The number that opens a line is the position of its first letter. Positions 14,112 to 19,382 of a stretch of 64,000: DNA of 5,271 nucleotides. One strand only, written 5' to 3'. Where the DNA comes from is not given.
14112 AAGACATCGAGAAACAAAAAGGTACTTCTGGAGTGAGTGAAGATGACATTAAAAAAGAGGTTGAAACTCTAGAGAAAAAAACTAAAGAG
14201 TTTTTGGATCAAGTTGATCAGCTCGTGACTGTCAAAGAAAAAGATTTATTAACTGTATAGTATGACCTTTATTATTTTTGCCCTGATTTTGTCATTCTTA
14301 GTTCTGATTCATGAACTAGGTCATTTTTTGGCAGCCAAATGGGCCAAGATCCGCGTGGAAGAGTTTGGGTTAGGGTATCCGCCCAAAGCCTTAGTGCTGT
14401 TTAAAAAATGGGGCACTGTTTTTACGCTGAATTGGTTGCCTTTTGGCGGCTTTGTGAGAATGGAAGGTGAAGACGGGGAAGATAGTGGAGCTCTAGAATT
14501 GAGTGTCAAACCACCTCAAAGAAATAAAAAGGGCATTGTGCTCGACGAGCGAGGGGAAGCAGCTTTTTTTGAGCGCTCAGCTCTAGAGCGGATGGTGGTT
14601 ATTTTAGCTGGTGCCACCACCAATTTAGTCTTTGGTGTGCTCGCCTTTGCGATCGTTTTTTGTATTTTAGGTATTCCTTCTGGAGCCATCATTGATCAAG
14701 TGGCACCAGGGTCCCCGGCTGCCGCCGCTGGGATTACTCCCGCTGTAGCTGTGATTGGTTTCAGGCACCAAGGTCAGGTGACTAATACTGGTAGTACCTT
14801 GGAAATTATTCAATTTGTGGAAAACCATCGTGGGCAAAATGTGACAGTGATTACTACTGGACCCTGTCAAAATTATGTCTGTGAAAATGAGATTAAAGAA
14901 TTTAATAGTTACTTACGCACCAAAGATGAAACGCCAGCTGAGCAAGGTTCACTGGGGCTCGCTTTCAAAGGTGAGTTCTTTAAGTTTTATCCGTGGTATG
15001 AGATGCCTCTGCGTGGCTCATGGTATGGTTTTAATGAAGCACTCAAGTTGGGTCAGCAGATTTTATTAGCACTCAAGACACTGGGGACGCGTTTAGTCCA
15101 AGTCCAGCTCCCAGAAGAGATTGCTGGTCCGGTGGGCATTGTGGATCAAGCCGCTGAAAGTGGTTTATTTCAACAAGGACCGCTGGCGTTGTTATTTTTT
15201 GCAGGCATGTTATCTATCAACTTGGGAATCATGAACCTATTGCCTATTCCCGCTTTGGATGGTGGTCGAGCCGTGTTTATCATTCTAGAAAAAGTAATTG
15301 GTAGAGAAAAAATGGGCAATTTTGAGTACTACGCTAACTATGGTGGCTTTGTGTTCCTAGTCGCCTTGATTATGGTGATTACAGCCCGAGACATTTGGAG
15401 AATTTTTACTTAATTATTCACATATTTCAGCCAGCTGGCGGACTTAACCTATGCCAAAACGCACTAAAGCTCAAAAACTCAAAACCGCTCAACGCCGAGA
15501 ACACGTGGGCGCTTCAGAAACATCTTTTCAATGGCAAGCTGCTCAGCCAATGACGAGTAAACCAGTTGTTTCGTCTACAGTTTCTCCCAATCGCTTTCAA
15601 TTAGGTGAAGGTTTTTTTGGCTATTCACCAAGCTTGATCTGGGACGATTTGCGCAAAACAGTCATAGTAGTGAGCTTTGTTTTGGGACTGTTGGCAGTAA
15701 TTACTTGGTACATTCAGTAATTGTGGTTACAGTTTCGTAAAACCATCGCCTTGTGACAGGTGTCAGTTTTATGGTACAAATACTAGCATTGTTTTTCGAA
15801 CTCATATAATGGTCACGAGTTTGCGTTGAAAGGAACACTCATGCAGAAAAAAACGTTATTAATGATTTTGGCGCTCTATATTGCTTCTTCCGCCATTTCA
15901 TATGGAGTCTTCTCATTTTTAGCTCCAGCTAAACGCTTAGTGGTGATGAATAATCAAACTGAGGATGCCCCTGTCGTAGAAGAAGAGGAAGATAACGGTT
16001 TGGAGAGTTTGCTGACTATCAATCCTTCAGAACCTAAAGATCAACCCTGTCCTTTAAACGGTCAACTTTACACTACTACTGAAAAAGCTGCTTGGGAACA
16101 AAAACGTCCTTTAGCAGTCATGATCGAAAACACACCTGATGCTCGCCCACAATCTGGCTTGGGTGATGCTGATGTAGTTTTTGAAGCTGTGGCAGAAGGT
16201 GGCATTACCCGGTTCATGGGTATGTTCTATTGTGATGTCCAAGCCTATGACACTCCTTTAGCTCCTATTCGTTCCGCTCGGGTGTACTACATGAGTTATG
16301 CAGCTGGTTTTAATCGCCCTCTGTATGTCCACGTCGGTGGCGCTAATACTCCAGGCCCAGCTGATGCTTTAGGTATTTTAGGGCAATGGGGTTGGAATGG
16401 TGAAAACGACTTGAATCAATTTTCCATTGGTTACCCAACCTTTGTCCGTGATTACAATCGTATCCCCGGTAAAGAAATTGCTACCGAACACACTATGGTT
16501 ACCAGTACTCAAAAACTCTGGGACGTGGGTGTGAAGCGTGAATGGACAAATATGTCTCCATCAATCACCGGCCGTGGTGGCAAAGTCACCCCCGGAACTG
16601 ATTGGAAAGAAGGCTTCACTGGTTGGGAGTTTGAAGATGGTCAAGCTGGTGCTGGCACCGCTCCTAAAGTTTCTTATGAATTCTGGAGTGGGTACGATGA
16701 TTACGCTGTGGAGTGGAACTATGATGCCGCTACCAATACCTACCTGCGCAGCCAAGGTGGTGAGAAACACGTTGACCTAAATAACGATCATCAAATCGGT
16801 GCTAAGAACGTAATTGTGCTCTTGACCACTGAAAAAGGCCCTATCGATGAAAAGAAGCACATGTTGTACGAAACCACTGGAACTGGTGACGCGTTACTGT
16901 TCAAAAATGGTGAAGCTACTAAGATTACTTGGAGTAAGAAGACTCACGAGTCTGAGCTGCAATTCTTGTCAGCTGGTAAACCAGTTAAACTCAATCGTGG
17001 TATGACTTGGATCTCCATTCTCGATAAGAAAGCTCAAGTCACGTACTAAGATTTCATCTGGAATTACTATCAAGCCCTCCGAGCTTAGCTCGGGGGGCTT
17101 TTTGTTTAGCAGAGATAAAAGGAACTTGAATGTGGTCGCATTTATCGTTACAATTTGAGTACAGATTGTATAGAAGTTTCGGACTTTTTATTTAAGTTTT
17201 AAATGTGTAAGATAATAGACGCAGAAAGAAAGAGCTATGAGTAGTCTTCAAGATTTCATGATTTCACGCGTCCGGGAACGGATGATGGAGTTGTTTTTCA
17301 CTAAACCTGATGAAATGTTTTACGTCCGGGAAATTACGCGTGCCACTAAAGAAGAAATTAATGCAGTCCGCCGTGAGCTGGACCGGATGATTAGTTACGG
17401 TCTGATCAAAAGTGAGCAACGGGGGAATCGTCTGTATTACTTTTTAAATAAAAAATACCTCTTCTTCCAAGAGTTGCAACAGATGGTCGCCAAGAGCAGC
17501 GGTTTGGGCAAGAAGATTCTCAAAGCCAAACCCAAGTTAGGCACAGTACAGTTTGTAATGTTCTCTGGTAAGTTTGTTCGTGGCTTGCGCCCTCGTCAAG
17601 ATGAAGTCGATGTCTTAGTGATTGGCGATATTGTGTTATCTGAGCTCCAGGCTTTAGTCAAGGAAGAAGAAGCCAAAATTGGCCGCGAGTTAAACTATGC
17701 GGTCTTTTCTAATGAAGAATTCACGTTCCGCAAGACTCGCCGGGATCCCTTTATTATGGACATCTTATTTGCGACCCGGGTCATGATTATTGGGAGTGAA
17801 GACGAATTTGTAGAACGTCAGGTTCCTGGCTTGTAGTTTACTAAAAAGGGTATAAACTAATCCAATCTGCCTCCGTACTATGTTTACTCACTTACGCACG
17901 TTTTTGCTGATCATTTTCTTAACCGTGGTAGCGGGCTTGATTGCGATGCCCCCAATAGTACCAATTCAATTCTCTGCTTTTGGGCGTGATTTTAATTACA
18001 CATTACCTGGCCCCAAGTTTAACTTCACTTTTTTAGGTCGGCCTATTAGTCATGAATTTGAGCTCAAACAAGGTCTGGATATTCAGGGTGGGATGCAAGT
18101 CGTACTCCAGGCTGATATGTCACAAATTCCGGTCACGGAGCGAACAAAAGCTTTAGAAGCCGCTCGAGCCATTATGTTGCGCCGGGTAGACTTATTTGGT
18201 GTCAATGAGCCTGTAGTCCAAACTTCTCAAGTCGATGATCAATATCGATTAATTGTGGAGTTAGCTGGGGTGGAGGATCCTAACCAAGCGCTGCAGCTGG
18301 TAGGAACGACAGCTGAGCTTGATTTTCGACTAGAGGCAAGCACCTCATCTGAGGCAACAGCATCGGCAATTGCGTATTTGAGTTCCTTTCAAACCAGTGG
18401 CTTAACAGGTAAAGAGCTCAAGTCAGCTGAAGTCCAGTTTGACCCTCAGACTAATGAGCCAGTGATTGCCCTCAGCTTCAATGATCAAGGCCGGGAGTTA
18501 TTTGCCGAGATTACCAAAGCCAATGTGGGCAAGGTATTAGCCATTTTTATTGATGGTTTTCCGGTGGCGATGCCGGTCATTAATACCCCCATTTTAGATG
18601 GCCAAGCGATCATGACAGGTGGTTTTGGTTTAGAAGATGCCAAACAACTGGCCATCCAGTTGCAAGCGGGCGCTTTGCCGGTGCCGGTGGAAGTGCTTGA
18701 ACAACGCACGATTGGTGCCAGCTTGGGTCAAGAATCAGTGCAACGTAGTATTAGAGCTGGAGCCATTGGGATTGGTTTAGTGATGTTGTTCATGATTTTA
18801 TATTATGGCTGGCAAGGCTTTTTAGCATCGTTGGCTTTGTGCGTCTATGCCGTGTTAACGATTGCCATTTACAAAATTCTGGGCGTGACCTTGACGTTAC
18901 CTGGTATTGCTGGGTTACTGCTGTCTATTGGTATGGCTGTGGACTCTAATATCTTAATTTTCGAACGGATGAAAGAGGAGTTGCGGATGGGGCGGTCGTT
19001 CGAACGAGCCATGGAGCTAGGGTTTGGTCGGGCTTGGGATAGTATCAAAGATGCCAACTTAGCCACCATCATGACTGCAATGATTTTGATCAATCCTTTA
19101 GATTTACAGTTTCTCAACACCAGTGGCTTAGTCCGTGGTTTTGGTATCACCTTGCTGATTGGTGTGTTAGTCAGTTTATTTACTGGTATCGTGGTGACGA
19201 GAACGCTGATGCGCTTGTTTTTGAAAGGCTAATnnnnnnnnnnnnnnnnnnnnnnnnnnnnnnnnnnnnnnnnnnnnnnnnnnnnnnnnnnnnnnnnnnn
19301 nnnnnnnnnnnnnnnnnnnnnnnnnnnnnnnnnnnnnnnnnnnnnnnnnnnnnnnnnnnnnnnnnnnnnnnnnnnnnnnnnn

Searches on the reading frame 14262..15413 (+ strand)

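Call 55: search_protein_families(library=pfam, proteins=[window:14262-15413:+], max_evalue=0.00001)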
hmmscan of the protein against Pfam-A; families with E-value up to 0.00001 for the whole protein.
window:14262-15413:+ (383 aa): 1 family
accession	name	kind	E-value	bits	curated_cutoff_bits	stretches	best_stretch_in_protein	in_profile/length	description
PF02163.28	Peptidase_M50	-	5.4e-51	173.5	27.2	1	6-369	2-221/221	Peptidase family M50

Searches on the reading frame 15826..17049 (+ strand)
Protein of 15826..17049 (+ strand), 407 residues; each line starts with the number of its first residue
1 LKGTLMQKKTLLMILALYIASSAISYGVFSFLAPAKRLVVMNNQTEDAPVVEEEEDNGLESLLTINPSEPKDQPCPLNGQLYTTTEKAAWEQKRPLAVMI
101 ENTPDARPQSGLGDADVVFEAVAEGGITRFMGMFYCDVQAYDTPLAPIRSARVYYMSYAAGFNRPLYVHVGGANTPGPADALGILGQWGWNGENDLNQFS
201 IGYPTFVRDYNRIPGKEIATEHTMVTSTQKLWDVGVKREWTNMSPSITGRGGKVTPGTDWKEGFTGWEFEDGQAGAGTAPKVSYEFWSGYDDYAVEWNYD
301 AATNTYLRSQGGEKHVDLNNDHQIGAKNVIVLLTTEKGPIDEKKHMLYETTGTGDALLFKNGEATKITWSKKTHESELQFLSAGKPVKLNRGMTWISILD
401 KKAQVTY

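Call 55: search_protein_families(library=pfam, proteins=[window:15826-17049:+], max_evalue=0.00001)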
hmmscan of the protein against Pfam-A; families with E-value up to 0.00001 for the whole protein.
window:15826-17049:+ (407 aa): 2 families
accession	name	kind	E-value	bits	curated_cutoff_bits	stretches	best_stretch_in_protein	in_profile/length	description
PF11258.13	DUF3048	-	1.5e-31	109.9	25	1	89-235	10-142/148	Protein of unknown function (DUF3048) N-terminal domain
PF17479.7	DUF3048_C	-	3.6e-29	101.9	25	1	292-396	7-114/114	Protein of unknown function (DUF3048) C-terminal domain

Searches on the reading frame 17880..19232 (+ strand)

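Call 55: search_protein_families(library=pfam, proteins=[window:17880-19232:+], max_evalue=0.00001)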
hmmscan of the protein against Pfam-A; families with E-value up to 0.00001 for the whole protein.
window:17880-19232:+ (450 aa): 5 families
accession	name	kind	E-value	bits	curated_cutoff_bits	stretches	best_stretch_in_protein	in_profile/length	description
PF22599.2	SecDF_P1_head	-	3.3e-27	95.1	27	1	172-268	18-114/114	SecDF, P1 head subdomain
PF02355.23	SecD_SecF_C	-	1e-16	61.3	20.5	1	270-446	13-185/189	Protein export membrane protein SecD/SecF, C-terminal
PF21760.3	SecD_1st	-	1.5e-16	60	27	1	93-152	2-58/60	Protein translocase subunit SecDF, P1 domain, N-terminal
PF00873.25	ACR_tran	-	1.7e-07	29.8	28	1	284-449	327-491/1021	AcrB/AcrD/AcrF family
PF03176.21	MMPL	-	9.1e-07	28.6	20.5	1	317-439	180-300/333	MMPL family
